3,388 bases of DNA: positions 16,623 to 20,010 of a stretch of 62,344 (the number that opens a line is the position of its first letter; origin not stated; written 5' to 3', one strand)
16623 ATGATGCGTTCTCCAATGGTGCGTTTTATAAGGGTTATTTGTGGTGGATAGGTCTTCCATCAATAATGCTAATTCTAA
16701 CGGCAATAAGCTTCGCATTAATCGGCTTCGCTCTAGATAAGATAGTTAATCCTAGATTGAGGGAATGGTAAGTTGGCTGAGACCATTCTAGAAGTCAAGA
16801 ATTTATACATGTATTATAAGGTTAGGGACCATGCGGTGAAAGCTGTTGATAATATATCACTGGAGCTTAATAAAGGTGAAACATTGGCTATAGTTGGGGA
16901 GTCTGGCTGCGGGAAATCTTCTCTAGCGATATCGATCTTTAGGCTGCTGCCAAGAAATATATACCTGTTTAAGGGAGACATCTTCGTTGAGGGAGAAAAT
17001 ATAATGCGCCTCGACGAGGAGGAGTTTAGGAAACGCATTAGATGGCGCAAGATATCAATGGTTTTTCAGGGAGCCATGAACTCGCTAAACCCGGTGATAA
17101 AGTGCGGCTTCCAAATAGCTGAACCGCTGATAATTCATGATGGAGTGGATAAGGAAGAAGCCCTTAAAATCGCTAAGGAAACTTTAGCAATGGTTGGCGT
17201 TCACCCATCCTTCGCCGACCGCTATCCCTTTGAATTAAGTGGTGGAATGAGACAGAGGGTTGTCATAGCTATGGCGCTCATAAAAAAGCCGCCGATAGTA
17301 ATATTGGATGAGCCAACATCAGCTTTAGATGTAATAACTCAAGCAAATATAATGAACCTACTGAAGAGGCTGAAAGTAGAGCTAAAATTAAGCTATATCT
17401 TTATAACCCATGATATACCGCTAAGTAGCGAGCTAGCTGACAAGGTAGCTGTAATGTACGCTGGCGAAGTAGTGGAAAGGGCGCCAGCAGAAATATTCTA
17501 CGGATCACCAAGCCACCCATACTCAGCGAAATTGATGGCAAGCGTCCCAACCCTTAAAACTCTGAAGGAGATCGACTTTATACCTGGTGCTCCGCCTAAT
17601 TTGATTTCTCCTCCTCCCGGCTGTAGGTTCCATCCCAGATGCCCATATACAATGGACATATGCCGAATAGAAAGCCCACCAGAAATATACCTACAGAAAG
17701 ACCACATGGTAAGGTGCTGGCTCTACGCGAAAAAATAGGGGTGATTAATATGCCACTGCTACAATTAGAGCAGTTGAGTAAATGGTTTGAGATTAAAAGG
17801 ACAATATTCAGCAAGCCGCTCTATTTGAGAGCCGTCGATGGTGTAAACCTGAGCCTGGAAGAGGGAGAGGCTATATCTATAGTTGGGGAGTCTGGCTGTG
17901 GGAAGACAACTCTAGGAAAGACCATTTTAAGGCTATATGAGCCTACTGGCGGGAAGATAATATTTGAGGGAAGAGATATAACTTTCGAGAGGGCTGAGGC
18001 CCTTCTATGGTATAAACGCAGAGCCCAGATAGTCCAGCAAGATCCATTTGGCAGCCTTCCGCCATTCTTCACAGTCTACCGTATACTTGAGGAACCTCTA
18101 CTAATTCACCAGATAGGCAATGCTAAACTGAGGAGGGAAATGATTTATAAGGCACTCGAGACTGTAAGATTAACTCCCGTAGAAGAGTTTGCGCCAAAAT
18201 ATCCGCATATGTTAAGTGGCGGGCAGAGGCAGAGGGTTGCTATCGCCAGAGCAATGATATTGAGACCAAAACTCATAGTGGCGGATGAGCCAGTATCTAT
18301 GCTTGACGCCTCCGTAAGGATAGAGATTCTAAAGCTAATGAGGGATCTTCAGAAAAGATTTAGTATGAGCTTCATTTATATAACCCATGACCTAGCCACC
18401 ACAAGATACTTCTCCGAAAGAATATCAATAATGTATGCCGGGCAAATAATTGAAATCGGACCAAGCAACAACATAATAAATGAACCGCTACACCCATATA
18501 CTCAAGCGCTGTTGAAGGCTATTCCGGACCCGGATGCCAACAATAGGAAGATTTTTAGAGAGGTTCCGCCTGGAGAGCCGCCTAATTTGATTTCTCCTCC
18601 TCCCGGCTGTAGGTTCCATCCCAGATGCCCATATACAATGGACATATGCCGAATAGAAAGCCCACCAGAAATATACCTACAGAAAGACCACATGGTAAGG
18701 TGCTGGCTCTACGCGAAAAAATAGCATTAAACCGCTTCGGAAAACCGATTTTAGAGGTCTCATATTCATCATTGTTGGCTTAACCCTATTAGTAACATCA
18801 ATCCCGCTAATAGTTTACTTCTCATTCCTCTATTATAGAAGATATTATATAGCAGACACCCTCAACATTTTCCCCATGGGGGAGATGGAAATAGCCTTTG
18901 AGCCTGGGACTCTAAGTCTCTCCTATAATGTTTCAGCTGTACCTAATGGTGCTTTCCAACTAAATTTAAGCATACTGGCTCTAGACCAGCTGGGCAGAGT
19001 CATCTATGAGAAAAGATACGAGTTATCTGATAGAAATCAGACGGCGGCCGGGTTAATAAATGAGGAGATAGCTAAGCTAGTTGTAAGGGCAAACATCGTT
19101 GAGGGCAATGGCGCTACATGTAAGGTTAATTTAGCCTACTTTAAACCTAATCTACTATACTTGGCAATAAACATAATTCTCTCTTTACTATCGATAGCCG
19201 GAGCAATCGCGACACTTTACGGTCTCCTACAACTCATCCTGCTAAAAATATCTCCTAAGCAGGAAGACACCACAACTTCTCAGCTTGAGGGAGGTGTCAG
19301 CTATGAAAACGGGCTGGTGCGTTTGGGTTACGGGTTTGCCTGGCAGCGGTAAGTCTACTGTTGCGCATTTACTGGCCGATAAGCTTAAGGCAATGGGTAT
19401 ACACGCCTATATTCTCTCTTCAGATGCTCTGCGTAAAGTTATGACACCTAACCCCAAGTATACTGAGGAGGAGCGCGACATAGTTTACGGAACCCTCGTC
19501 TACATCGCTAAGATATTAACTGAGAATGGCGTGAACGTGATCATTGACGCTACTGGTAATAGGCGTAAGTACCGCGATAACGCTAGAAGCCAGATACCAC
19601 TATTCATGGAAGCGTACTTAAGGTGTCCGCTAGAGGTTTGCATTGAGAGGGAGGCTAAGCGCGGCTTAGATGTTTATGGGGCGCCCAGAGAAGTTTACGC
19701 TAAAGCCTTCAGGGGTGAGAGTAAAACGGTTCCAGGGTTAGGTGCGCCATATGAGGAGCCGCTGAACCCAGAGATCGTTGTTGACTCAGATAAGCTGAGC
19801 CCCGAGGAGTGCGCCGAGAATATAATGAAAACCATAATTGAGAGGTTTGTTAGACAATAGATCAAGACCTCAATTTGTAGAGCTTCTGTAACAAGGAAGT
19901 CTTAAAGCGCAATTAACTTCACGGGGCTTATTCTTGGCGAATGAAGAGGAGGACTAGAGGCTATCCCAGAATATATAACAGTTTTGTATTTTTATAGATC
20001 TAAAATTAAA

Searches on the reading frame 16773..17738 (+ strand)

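Call 44: search_protein_families(library=pfam, proteins=[window:16773-17738:+])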
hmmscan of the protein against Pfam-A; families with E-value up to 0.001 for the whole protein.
window:16773-17738:+ (321 aa): 4 families
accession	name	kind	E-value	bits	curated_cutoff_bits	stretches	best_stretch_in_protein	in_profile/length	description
PF00005.33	ABC_tran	-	1.1e-27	97.7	25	1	26-183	2-137/137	ABC transporter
PF08352.17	oligo_HPY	-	8.4e-17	61.8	27.1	1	234-297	1-65/65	Oligopeptide/dipeptide transporter, C-terminal region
PF02463.25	SMC_N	-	9e-08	32.2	40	1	28-225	18-209/220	RecF/RecN/SMC N terminal domain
PF13304.12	AAA_21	-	2.2e-05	25.1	27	1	150-216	233-300/304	AAA domain, putative AbiEii toxin, Type IV TA system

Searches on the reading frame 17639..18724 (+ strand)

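Call 44: search_protein_families(library=pfam, proteins=[window:17639-18724:+])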
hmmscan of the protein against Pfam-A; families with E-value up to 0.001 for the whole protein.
window:17639-18724:+ (361 aa): 4 families
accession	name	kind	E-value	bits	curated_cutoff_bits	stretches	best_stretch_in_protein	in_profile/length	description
PF00005.33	ABC_tran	-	5.9e-31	108.3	25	1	67-219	2-136/137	ABC transporter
PF08352.17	oligo_HPY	-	1.4e-21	77.1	27.1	1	271-337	1-65/65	Oligopeptide/dipeptide transporter, C-terminal region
PF13401.12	AAA_22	-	0.00067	20.4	27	0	78-128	7-33/130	AAA domain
PF02463.25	SMC_N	-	0.0008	19.3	40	0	79-265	27-212/220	RecF/RecN/SMC N terminal domain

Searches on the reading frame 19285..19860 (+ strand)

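Call 44: search_protein_families(library=pfam, proteins=[window:19285-19860:+])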
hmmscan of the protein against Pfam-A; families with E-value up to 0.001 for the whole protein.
window:19285-19860:+ (191 aa): 10 families
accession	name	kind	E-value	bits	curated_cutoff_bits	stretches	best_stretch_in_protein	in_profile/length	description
PF01583.26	APS_kinase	-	2.5e-31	109.2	21.1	1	10-167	2-152/152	Adenylylsulphate kinase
PF13671.12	AAA_33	-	3.7e-17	63.4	27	1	13-137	2-128/143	AAA domain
PF13238.12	AAA_18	-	1.3e-11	45.5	29.4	1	14-127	2-112/128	AAA domain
PF08433.16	KTI12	-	1.2e-08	35.2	22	1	13-128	4-121/271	Chromatin associated protein KTI12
PF07931.18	CPT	-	7.9e-07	29.5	22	1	14-142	5-135/172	Chloramphenicol phosphotransferase-like protein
PF13207.12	AAA_17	-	5.6e-05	23.9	27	1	16-65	1-44/136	AAA domain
PF06414.18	Zeta_toxin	-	0.00018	21.4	22.3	1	13-61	19-63/199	Zeta toxin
PF20720.3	nSTAND3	-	0.00046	20.4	27.2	1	10-56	17-64/155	Novel STAND NTPase 3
PF24883.2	NPHP3_N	-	0.00063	20.4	24.8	0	12-40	24-52/164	Nephrocystin 3, N-terminal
PF02223.23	Thymidylate_kin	-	0.00097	19.3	27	0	17-44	3-29/185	Thymidylate kinase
